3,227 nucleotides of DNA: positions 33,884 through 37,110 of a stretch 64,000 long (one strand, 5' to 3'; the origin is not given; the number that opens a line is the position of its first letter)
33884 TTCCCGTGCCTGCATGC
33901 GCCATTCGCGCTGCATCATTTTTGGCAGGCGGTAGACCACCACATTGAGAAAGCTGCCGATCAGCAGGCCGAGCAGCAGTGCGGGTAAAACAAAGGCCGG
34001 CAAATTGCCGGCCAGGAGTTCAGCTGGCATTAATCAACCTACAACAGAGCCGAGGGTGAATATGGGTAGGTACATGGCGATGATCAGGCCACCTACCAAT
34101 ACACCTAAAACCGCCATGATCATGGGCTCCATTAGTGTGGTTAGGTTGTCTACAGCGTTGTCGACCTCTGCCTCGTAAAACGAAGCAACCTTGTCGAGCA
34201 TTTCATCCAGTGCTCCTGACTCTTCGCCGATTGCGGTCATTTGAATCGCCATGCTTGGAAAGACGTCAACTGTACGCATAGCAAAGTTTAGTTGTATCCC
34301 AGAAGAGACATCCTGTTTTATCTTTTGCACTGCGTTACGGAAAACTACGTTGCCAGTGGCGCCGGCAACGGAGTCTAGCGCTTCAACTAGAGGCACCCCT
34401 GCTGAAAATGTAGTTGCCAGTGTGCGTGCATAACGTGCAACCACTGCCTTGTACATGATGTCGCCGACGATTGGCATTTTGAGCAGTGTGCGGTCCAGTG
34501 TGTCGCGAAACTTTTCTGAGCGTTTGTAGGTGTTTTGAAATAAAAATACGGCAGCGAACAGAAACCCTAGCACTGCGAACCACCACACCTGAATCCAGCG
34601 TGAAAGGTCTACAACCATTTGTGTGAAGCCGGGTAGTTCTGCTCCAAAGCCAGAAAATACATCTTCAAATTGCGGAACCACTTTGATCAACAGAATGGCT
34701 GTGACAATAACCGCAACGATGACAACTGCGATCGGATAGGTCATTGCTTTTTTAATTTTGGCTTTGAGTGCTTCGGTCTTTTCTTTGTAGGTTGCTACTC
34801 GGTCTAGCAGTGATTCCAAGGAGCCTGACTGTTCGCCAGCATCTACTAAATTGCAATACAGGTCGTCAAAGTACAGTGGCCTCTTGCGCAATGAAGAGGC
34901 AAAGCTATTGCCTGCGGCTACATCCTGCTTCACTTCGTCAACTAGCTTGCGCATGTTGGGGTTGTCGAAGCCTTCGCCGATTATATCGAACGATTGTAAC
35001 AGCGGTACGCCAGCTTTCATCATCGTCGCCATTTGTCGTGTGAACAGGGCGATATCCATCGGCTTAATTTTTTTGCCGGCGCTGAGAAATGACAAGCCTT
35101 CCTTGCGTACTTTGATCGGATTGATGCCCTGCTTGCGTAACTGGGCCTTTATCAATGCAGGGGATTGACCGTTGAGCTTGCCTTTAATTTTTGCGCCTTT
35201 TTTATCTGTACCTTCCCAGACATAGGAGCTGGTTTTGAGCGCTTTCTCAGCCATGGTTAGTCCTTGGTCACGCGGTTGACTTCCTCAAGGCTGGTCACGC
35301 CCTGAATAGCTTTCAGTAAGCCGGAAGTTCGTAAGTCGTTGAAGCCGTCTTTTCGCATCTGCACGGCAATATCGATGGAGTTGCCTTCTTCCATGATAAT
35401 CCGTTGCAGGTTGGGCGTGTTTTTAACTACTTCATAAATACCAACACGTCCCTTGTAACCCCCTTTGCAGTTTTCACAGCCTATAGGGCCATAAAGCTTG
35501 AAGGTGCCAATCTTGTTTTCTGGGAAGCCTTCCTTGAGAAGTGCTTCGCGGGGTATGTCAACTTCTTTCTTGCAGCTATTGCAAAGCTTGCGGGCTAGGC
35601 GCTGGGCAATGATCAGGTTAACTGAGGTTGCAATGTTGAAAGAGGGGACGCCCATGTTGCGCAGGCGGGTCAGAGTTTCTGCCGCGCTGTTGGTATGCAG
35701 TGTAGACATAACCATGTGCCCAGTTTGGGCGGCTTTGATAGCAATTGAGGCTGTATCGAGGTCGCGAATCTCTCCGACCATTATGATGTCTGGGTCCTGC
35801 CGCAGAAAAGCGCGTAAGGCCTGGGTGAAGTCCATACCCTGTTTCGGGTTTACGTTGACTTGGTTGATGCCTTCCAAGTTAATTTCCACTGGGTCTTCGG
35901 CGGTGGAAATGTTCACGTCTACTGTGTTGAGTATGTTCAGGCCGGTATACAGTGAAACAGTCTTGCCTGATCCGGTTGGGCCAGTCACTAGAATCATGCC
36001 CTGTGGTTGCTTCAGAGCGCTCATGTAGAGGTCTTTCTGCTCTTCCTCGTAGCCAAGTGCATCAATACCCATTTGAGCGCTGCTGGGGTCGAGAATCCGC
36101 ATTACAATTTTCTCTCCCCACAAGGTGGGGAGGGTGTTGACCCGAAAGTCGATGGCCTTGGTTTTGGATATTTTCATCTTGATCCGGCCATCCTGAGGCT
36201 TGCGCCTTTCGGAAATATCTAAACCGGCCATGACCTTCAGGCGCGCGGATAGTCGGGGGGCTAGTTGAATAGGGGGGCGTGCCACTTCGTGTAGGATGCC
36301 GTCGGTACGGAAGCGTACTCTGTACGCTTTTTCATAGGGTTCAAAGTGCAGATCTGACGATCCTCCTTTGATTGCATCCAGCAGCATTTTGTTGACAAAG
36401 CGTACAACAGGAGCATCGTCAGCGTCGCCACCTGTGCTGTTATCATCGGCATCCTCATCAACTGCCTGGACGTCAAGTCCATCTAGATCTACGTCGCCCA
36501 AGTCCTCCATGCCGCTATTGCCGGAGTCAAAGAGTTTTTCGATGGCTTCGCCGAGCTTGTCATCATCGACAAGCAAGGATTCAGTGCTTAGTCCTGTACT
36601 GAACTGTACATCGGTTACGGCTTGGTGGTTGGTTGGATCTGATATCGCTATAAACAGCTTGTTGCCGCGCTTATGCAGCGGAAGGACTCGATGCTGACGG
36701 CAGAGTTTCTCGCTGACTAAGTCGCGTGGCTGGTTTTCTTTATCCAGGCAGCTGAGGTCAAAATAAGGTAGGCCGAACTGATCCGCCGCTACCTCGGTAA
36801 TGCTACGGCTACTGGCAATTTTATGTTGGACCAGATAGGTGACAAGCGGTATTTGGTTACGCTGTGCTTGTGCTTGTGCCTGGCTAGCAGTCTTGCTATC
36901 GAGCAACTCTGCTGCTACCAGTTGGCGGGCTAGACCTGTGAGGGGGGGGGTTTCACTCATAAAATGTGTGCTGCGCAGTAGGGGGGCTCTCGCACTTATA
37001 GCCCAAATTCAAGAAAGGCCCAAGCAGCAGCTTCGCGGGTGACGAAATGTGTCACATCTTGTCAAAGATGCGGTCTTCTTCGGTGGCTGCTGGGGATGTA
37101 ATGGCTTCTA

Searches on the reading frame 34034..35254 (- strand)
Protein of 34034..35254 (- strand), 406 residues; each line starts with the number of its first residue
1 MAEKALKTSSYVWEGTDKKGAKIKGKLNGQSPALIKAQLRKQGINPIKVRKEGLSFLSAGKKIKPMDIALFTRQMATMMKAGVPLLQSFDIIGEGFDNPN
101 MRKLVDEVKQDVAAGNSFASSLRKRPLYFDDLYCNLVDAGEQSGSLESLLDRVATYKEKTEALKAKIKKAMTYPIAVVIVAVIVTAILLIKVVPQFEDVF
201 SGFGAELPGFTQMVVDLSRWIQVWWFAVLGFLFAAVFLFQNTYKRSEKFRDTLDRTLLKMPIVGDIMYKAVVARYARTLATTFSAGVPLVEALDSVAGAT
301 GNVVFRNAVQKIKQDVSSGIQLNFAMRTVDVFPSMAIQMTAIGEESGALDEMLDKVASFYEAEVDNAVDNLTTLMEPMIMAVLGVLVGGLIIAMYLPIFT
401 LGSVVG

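Call 47: search_solved_structures(query=window:34034-35254:-, max_evalue=1e-10)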
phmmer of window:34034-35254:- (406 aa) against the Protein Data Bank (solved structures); distinct sequences matched with E-value up to 1e-10: 5.
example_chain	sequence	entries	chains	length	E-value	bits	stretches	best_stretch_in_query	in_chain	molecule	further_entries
3jc8_Ca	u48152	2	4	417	1.3e-105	356.9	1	7-404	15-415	Type 4 fimbrial assembly protein PilC | PilC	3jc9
2whn_A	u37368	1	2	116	5.5e-20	75.2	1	66-170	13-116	PILUS ASSEMBLY PROTEIN PILC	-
2vma_A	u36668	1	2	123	1.5e-18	70.4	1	62-171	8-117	GENERAL SECRETION PATHWAY PROTEIN F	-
2vmb_A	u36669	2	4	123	1.9e-18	70.1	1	62-170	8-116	GENERAL SECRETION PATHWAY PROTEIN F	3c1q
5nbg_A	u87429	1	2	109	5.1e-18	68.7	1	64-170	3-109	General secretion pathway protein F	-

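Call 49: search_solved_structures(query=window:34034-35254:-, max_evalue=1e-50, show_alignments=1)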
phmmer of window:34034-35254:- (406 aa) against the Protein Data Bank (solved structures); distinct sequences matched with E-value up to 1e-50: 1.
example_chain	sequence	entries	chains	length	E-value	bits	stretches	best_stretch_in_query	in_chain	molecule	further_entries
3jc8_Ca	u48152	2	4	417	1.3e-105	356.9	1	7-404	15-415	Type 4 fimbrial assembly protein PilC | PilC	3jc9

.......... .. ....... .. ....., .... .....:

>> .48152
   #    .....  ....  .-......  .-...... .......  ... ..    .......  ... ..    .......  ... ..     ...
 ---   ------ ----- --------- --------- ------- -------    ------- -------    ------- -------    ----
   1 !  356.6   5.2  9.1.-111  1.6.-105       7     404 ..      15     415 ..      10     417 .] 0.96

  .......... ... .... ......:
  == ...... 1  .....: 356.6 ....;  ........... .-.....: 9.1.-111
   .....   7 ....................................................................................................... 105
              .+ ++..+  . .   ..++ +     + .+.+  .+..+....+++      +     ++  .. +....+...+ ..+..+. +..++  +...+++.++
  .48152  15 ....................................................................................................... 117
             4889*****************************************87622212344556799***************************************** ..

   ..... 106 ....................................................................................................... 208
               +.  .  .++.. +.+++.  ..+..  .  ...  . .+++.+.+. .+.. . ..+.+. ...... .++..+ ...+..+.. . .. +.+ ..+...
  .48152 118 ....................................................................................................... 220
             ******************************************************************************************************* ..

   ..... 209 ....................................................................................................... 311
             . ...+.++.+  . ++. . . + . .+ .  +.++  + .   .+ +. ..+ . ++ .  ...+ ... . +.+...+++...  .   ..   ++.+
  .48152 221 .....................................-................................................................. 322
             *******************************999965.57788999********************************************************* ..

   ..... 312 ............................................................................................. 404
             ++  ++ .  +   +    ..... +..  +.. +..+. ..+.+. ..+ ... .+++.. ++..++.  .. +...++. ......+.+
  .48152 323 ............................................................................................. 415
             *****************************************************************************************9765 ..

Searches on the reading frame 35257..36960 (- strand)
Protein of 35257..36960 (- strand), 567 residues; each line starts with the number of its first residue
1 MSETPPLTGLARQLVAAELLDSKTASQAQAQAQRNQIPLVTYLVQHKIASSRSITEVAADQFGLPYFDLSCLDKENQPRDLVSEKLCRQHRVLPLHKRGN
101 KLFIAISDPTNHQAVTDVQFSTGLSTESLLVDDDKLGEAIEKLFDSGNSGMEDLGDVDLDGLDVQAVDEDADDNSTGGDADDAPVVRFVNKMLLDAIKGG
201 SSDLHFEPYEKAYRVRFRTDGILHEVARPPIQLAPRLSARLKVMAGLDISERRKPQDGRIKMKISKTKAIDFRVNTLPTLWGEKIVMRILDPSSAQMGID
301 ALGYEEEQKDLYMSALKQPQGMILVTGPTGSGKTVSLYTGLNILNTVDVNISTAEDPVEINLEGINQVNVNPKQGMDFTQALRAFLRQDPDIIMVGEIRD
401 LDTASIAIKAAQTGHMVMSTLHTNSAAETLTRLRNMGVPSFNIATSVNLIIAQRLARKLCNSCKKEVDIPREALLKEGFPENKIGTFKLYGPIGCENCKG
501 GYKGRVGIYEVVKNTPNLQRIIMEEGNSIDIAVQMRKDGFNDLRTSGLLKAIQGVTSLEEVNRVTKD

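Call 48: search_solved_structures(query=window:35257-36960:-, max_evalue=1e-30)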
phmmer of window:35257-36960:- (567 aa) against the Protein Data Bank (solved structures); distinct sequences matched with E-value up to 1e-30: 14.
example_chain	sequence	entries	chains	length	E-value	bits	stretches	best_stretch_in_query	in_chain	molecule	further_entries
3jc8_Ba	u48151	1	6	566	2.4e-157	527.7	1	11-561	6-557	Type IV-A pilus assembly ATPase PilB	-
6olj_C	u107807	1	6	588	1e-155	522.3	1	27-565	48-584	Type IV pilus biogenesis ATPase PilB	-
5tsg_B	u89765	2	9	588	2.6e-155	521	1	27-565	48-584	Type IV pilus biogenesis ATPase PilB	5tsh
5zfr_A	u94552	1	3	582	3.5e-154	517.3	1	32-565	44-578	Type IV pilus biogenesis ATPase PilB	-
4pht_A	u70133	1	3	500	6.6e-116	391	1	132-567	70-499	General secretory pathway protein E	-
4kss_A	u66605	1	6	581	1.8e-110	373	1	179-567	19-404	Type II secretion system protein E, hemolysin-coregulated protein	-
4ksr_A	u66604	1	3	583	1.8e-110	373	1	179-567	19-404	Type II secretion system protein E, Hemolysin-coregulated protein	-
1p9r_A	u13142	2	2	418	9e-110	370.7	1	153-564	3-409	General secretion pathway protein E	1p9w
6f8l_G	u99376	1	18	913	2.6e-109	369.2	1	25-562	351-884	Type IV pilus assembly protein PilF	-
5oiu_A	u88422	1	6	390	8.5e-97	327.9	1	181-562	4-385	Type IV pilus assembly protein PilF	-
5it5_F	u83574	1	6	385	4.7e-96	325.4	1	186-562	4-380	ATP binding motif-containing protein PilF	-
6ejf_A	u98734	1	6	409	5.8e-96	325.1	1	186-562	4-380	Type IV pilus assembly protein PilF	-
8dze_A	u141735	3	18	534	5.4e-32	114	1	178-528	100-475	BfpD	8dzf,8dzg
3jvu_A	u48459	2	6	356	1.4e-31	112.7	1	191-436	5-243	Twitching mobility protein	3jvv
